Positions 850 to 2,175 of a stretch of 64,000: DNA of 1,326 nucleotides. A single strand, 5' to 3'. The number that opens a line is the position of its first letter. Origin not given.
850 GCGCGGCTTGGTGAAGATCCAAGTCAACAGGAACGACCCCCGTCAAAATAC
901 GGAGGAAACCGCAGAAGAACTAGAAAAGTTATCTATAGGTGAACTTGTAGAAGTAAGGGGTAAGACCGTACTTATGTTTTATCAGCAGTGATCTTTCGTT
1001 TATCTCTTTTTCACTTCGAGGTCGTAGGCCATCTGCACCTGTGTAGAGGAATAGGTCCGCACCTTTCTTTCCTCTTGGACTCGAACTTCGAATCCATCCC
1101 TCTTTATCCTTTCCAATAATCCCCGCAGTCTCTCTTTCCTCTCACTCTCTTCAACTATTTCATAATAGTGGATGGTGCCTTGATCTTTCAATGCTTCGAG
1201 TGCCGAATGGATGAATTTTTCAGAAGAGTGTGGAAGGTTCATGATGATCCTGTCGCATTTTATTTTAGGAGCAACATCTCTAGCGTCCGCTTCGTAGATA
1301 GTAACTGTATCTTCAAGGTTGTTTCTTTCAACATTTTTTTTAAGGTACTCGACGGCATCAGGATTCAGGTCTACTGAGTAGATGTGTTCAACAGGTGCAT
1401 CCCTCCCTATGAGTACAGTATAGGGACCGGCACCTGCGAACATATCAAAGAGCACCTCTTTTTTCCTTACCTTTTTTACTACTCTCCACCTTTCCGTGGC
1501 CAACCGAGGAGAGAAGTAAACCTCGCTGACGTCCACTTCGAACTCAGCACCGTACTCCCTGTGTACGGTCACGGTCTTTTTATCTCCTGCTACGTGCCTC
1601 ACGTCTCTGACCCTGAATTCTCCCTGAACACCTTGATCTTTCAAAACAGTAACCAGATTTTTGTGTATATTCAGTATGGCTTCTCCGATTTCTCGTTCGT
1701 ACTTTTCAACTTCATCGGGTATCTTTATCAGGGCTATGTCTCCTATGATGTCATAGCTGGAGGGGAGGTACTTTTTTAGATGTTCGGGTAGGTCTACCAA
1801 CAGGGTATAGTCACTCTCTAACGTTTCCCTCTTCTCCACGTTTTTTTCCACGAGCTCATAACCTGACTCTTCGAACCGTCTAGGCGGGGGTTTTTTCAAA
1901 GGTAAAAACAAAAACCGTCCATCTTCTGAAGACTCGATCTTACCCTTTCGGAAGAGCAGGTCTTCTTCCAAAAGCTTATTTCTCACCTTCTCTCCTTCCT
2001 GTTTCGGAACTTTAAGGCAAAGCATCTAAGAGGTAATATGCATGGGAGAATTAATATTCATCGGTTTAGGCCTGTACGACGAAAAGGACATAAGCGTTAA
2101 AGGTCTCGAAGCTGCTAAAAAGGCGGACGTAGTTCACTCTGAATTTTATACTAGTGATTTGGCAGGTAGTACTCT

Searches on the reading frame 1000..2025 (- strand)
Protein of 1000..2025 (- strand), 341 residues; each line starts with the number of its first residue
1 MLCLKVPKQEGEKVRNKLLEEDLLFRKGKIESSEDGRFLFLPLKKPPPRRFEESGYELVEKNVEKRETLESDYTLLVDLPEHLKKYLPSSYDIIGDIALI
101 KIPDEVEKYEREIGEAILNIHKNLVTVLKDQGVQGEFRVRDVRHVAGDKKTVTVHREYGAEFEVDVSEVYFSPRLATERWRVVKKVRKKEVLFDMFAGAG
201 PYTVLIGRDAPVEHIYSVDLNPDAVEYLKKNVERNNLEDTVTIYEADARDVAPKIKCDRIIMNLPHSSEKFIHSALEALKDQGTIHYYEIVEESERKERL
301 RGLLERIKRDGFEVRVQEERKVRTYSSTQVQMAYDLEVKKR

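Call 40: search_solved_structures(query=window:1000-2025:-, max_evalue=0.00001, show_alignments=3)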
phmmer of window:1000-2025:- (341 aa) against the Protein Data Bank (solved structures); distinct sequences matched with E-value up to 0.00001: 9.
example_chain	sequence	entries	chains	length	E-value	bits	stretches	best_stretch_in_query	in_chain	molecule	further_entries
5yac_A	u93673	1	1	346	6e-76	259.4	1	2-338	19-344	tRNA (guanine(37)-N1)-methyltransferase Trm5b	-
2yx1_A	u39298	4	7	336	6.9e-59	203.3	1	2-340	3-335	Hypothetical protein MJ0883 | Uncharacterized protein MJ0883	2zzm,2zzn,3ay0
5wt1_A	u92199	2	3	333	1.4e-34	123.5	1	4-338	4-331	tRNA (guanine(37)-N1)-methyltransferase Trm5a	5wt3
3a27_A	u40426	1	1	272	1.4e-34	123.4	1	89-328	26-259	Uncharacterized protein MJ1557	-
5hji_A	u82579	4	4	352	1.6e-34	123.3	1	4-338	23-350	tRNA (guanine(37)-N1)-methyltransferase Trm5a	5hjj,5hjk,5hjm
3k6r_A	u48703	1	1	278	1.7e-33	119.9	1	76-339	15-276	putative transferase PH0793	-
3a25_A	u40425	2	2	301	2.2e-33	119.5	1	76-339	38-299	Uncharacterized protein PH0793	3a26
2as0_A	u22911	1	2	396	1.9e-06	31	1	83-251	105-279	hypothetical protein PH1915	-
1f38_A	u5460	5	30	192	2.5e-06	30.6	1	187-292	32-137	PRECORRIN-8W DECARBOXYLASE | Precorrin-6y methyltransferase/putative decarboxylase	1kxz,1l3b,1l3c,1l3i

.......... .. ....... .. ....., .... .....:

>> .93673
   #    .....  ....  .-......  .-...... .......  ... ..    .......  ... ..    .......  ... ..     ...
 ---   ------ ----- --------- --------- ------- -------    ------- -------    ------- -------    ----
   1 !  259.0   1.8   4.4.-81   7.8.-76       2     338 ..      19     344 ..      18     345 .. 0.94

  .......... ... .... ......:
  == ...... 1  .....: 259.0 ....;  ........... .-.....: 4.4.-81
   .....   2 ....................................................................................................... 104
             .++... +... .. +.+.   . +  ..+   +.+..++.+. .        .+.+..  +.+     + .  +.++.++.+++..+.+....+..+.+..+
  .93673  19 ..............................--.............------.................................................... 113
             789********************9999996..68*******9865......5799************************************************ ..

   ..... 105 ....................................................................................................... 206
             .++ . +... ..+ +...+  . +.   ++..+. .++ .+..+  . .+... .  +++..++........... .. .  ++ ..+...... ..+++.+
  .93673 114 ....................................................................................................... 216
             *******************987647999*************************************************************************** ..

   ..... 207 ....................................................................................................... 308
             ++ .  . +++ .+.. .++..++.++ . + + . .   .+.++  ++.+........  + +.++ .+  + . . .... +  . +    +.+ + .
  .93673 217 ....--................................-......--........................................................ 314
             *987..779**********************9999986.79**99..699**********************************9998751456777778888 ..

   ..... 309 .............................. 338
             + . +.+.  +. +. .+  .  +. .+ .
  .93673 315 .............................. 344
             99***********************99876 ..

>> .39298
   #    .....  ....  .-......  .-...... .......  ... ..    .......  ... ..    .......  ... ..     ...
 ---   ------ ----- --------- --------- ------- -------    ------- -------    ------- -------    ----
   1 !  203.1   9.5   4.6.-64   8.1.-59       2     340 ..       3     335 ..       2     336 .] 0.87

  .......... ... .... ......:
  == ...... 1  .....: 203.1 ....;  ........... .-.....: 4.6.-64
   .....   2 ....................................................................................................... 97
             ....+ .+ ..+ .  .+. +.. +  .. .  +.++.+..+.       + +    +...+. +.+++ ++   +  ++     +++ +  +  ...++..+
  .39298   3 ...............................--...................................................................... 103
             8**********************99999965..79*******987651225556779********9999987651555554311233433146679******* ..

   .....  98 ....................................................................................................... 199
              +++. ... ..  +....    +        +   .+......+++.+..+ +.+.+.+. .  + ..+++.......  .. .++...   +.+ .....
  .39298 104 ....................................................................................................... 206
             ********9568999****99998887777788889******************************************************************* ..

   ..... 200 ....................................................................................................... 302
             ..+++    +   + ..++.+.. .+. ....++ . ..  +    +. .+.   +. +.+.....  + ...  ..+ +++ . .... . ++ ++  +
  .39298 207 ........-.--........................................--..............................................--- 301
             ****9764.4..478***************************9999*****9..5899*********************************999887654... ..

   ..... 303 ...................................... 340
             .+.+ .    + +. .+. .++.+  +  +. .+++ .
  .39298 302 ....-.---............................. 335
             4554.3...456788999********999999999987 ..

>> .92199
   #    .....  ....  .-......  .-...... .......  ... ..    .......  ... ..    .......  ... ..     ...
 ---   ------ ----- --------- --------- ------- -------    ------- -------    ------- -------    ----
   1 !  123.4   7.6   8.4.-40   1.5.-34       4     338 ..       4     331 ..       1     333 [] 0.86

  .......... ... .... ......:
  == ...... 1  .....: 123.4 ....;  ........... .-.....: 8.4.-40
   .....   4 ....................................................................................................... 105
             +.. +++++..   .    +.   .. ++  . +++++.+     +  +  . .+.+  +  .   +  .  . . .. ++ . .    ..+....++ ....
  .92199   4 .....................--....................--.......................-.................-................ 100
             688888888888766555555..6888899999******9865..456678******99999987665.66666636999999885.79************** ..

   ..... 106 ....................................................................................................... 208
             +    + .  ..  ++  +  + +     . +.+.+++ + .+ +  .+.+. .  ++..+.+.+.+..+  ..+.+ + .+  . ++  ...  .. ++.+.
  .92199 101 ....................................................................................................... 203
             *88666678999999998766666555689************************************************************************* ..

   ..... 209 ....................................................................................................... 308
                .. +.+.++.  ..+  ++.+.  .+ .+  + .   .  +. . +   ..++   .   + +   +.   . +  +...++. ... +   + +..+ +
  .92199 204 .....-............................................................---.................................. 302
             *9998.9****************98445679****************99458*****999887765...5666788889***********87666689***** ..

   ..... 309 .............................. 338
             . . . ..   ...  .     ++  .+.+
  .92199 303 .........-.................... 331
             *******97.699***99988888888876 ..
